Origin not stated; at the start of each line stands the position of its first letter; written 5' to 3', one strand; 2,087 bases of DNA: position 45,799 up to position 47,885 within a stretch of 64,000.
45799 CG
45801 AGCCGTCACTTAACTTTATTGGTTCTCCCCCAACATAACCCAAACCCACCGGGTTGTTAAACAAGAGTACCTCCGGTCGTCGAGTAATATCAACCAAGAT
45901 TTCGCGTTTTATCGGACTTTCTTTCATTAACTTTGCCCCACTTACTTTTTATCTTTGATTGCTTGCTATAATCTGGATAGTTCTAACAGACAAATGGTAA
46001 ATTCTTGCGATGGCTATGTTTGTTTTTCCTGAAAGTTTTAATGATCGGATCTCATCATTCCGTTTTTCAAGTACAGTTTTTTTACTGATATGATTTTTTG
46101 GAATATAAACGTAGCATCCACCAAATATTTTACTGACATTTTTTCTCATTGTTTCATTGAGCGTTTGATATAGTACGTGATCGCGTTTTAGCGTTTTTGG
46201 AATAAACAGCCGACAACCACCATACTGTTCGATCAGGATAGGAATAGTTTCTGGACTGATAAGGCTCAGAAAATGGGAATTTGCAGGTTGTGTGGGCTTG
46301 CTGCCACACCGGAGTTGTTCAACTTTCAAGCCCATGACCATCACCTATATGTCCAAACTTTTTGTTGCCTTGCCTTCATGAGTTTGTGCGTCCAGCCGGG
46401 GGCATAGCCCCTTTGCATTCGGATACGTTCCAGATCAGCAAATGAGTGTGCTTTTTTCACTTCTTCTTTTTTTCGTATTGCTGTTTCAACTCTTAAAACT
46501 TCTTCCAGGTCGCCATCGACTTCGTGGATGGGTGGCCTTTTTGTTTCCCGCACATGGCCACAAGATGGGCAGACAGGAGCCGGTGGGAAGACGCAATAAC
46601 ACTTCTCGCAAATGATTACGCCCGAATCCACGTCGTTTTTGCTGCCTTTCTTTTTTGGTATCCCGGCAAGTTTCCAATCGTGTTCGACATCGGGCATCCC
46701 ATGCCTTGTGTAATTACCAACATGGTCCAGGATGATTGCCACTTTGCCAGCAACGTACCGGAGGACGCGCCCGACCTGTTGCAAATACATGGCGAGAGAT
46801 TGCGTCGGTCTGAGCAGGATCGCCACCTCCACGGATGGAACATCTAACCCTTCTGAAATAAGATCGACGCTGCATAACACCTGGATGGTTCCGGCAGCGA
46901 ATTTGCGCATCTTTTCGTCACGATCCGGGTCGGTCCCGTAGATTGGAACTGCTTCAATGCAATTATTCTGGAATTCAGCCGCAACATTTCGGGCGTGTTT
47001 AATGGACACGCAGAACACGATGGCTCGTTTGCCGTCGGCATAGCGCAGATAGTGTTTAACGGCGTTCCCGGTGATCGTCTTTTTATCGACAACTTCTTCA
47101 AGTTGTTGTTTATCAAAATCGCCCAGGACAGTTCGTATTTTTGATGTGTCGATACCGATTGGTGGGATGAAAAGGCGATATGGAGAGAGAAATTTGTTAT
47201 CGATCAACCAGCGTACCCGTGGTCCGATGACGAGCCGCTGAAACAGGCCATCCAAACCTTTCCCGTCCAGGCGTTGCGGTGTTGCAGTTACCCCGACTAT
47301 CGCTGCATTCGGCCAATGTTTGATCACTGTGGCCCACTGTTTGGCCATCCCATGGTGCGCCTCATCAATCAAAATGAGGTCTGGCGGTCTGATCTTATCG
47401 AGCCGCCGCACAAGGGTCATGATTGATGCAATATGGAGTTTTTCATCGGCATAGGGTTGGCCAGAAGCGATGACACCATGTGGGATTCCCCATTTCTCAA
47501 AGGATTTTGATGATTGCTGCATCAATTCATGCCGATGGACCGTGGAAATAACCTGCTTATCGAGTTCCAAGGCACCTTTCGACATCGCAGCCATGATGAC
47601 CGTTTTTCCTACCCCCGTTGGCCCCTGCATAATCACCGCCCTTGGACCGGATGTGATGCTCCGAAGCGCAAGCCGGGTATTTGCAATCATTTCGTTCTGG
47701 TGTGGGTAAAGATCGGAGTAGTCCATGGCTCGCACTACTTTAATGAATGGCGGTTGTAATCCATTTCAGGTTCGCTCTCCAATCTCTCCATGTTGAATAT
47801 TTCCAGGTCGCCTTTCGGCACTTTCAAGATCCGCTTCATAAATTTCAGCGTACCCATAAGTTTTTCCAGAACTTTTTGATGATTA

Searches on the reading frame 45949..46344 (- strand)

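Call 7: search_protein_families(library=pfam, proteins=[window:45949-46344:-], max_evalue=0.01)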
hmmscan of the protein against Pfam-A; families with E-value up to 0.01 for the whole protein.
window:45949-46344:- (131 aa): 2 families
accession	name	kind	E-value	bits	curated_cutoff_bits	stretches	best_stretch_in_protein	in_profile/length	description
PF08765.17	Mor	-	2.8e-06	27.7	24.9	1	62-127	31-92/107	Mor transcription activator family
PF00196.25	GerE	-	0.0016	18.5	23.5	1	92-125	3-36/57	Bacterial regulatory proteins, luxR family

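Call 8: search_protein_families(library=phrogs, proteins=[window:45949-46344:-], max_evalue=0.001)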
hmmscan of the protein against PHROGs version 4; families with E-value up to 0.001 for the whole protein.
window:45949-46344:- (131 aa): 1 family
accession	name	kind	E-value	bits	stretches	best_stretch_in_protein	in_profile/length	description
phrog_836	-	transcription regulation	1.5e-12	48.8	1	29-129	23-119/133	late transcriptional activator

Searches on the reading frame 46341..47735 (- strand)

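Call 7: search_protein_families(library=pfam, proteins=[window:46341-47735:-], max_evalue=0.01)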
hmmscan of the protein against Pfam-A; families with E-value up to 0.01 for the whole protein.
window:46341-47735:- (464 aa): 9 families
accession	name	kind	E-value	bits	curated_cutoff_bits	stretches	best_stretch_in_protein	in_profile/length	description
PF04851.21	ResIII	-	1.9e-22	80.4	22.5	1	8-155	3-164/164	Type III restriction enzyme, res subunit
PF00271.37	Helicase_C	-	2.7e-18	66.7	23.5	1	225-327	5-109/110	Helicase conserved C-terminal domain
PF00270.35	DEAD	-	7e-11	42.6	26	1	23-154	7-161/167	DEAD/DEAH box helicase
PF13604.12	AAA_30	-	1.7e-07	31.6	27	1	23-144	9-117/191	AAA domain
PF18766.7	SWI2_SNF2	-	8.6e-07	29.3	26.7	1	39-159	26-161/221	SWI2/SNF2 ATPase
PF13401.12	AAA_22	-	0.00023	21.9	27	1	30-143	4-109/130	AAA domain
PF13307.12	Helicase_C_2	-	0.0033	17.9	25.3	0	236-301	10-82/170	Helicase C-terminal domain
PF13191.12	AAA_16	-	0.0039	18.1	32.6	0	22-58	14-51/167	AAA ATPase domain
PF00004.35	AAA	-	0.005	17.7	21.2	0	34-133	1-73/131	ATPase family associated with various cellular activities (AAA)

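Call 8: search_protein_families(library=phrogs, proteins=[window:46341-47735:-], max_evalue=0.001)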
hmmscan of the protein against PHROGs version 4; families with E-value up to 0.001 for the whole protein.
window:46341-47735:- (464 aa): 6 families
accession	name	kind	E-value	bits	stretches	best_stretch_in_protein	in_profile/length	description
phrog_16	-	DNA, RNA and nucleotide metabolism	8.4e-96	323.1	1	8-417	272-659/986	DNA helicase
phrog_9690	-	DNA, RNA and nucleotide metabolism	4.8e-11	43.2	1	121-337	44-267/306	DNA helicase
phrog_16694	-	unknown function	1e-09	37.9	1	206-328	531-661/1010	-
phrog_16259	-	DNA, RNA and nucleotide metabolism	5.6e-09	36.7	1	35-136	136-243/330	DNA helicase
phrog_2488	-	DNA, RNA and nucleotide metabolism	1.6e-07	31.5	1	3-81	13-93/579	DNA helicase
phrog_27849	-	unknown function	0.0004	19.6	1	271-347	484-565/664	-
